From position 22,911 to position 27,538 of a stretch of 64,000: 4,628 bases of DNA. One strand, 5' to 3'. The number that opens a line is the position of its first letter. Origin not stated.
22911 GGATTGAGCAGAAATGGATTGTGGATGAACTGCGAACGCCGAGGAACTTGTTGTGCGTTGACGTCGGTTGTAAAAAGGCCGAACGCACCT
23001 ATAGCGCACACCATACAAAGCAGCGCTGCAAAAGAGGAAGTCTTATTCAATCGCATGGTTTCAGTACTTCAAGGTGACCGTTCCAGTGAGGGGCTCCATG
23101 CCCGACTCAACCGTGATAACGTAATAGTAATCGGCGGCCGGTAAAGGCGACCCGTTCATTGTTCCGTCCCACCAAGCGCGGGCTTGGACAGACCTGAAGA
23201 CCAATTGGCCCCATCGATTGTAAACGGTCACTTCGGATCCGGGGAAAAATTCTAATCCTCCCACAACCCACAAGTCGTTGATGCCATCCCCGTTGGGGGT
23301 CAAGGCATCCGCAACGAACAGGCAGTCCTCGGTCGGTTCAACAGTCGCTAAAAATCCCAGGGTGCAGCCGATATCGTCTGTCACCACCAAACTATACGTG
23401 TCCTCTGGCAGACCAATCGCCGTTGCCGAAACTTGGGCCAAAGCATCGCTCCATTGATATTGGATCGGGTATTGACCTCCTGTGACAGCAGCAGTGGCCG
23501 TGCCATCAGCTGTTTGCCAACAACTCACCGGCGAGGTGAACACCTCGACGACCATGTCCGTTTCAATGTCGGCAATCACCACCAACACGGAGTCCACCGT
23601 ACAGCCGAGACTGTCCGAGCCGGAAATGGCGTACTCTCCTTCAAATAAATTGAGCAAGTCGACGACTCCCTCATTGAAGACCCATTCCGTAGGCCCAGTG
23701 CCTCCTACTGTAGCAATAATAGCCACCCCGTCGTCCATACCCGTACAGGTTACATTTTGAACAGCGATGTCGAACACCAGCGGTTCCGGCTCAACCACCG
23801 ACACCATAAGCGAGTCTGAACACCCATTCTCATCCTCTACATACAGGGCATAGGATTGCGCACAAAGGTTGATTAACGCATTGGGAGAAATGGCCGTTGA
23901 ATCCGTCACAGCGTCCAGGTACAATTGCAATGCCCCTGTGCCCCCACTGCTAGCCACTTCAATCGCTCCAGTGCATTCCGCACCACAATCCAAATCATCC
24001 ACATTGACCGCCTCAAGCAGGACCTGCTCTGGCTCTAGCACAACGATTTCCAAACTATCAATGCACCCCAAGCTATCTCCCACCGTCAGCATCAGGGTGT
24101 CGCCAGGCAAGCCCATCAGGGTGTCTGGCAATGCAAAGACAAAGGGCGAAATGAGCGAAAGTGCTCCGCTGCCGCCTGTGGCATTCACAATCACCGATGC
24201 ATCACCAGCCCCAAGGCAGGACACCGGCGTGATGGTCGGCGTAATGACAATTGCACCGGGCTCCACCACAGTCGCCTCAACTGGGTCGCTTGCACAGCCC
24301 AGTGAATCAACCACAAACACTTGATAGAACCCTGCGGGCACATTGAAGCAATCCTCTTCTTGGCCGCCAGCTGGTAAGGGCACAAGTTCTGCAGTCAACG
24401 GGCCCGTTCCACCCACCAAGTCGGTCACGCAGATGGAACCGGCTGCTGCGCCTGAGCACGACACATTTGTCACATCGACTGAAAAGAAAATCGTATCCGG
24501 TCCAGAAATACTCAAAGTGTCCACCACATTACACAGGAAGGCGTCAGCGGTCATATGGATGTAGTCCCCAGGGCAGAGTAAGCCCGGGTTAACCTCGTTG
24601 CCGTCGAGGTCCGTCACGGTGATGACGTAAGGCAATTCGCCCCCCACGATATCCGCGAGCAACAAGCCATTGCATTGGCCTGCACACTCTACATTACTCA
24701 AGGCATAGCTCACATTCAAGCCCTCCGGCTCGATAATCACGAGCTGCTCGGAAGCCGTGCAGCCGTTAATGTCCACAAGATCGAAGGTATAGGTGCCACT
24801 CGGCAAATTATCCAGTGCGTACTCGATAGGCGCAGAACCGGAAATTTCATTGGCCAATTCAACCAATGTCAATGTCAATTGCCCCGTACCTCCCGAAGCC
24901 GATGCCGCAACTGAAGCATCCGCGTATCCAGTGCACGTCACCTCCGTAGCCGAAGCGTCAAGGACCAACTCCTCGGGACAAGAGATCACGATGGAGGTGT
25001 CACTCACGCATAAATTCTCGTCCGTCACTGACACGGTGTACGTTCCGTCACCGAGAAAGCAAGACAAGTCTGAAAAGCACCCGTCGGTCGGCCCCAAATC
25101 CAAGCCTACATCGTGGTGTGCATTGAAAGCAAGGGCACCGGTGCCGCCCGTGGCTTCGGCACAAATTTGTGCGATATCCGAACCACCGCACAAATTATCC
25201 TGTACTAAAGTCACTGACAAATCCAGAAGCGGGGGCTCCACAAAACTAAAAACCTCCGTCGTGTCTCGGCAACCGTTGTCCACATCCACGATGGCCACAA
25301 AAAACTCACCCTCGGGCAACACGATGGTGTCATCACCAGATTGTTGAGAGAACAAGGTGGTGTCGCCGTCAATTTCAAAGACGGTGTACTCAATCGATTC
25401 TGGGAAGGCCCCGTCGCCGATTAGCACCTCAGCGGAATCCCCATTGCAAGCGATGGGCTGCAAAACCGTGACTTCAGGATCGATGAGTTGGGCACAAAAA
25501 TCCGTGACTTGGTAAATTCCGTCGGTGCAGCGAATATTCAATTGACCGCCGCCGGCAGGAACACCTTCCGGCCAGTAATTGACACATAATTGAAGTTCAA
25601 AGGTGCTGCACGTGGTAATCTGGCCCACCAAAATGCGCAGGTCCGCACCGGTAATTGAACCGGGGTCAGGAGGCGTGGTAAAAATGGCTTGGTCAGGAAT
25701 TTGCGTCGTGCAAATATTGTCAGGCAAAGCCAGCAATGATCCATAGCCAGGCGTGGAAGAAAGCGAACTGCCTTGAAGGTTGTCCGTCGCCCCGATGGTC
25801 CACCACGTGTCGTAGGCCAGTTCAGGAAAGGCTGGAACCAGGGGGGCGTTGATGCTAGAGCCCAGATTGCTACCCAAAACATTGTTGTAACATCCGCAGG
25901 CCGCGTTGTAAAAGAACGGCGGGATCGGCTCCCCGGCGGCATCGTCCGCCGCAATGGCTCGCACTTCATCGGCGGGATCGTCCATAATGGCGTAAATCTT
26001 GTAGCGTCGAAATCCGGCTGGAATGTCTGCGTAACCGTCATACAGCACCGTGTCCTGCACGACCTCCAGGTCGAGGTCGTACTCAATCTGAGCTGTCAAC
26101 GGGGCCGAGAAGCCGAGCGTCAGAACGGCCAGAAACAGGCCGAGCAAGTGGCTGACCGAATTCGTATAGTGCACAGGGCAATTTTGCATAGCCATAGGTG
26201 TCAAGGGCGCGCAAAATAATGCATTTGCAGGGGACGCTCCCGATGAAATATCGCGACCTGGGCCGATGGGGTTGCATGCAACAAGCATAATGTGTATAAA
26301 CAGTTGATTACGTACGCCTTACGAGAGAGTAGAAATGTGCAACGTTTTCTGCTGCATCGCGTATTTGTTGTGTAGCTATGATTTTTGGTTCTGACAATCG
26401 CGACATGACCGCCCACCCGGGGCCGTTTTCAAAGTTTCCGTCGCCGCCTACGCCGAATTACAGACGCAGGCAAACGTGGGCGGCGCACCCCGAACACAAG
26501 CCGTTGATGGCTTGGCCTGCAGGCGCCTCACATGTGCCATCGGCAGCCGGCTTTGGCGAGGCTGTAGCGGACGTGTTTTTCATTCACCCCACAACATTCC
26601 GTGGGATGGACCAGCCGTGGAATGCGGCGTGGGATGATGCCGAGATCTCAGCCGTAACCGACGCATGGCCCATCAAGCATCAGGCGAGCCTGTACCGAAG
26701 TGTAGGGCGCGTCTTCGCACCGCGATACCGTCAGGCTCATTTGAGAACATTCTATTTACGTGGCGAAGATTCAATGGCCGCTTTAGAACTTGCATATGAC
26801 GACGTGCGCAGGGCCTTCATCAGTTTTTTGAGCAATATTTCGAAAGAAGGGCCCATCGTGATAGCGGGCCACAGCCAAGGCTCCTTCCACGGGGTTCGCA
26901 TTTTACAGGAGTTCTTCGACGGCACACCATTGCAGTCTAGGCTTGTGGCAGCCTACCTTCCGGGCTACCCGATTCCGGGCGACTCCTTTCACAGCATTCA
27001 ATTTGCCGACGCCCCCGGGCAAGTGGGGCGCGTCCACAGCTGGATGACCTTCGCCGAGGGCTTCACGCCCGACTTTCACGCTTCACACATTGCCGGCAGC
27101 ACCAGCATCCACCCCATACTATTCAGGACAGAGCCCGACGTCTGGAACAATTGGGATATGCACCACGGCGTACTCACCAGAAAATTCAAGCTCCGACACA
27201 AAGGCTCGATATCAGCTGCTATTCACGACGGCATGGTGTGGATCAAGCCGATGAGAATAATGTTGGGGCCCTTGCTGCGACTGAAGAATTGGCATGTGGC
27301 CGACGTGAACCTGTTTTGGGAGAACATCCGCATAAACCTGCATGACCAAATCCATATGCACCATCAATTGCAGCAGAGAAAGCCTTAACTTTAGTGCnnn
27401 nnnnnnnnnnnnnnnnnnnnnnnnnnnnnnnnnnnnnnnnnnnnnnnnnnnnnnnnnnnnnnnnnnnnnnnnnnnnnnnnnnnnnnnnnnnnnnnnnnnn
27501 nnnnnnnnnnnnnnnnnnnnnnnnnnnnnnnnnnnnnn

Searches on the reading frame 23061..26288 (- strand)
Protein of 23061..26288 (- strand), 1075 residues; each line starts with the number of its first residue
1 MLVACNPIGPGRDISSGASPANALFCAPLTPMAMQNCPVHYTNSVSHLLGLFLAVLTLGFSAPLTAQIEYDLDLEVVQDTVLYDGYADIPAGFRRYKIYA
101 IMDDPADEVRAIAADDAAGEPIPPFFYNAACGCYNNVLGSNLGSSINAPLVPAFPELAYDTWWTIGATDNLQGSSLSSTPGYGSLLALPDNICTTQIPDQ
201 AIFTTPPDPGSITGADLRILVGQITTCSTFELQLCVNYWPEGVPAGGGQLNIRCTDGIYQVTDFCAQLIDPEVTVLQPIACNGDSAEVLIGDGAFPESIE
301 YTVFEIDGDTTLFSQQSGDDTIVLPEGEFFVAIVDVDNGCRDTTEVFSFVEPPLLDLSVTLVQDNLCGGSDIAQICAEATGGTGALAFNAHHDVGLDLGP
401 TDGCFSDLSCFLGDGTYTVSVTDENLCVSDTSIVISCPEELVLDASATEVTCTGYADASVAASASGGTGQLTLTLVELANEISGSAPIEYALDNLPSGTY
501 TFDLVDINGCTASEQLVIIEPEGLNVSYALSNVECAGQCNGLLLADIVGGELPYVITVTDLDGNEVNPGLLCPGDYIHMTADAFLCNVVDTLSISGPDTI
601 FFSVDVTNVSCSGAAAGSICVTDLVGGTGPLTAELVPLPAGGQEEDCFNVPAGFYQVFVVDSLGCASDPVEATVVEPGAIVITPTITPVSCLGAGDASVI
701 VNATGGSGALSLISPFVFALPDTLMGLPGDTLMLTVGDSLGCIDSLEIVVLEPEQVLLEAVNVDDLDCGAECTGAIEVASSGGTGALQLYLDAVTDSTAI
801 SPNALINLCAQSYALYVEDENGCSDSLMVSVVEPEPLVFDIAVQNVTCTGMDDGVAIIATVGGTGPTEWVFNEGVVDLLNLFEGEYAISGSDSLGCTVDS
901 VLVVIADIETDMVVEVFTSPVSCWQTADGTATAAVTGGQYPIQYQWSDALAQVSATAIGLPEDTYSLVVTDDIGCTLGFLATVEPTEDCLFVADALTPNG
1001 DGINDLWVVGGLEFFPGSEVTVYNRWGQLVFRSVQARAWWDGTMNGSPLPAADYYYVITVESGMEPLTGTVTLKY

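Call 14: search_protein_families(library=ncbifam, proteins=[window:23061-26288:-], max_evalue=10)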
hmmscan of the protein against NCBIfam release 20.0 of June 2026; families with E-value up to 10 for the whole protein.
window:23061-26288:- (1075 aa): 2 families
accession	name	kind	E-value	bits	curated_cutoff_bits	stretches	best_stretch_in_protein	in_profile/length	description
TIGR04131.1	Bac_Flav_CTERM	domain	8.2e-21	74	35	1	994-1074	5-84/85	T9SS type B sorting domain-containing protein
TIGR04203.1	RPT_S_cricet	repeat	0.39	11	60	0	554-565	14-25/38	TIGR04203-type repeat-containing surface protein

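Call 15: search_protein_families(library=pfam, proteins=[window:23061-26288:-], max_evalue=10)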
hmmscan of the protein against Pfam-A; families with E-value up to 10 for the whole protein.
window:23061-26288:- (1075 aa): 2 families
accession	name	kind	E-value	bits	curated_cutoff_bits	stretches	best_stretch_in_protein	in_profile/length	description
PF13585.12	CHU_C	-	2.3e-21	76.1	27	1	992-1072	3-85/86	CHU_C Type IX secretion signal domain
PF13573.12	SprB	-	1.5e-18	66.5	28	7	918-949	4-35/37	SprB repeat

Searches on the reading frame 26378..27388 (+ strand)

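Call 36: search_protein_families(library=ncbifam, proteins=[window:26378-27388:+], max_evalue=0.00001)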
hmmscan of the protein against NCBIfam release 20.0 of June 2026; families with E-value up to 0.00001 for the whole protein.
window:26378-27388:+ (336 aa): 0 families

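Call 75: search_protein_families(library=pfam, proteins=[window:26378-27388:+], max_evalue=0.001)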
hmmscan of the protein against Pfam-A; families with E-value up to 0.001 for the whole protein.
window:26378-27388:+ (336 aa): 1 family
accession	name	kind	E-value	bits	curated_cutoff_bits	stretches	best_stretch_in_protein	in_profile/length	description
PF11288.14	DUF3089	-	9.8e-51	172.7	23.4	1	64-237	1-176/207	Protein of unknown function (DUF3089)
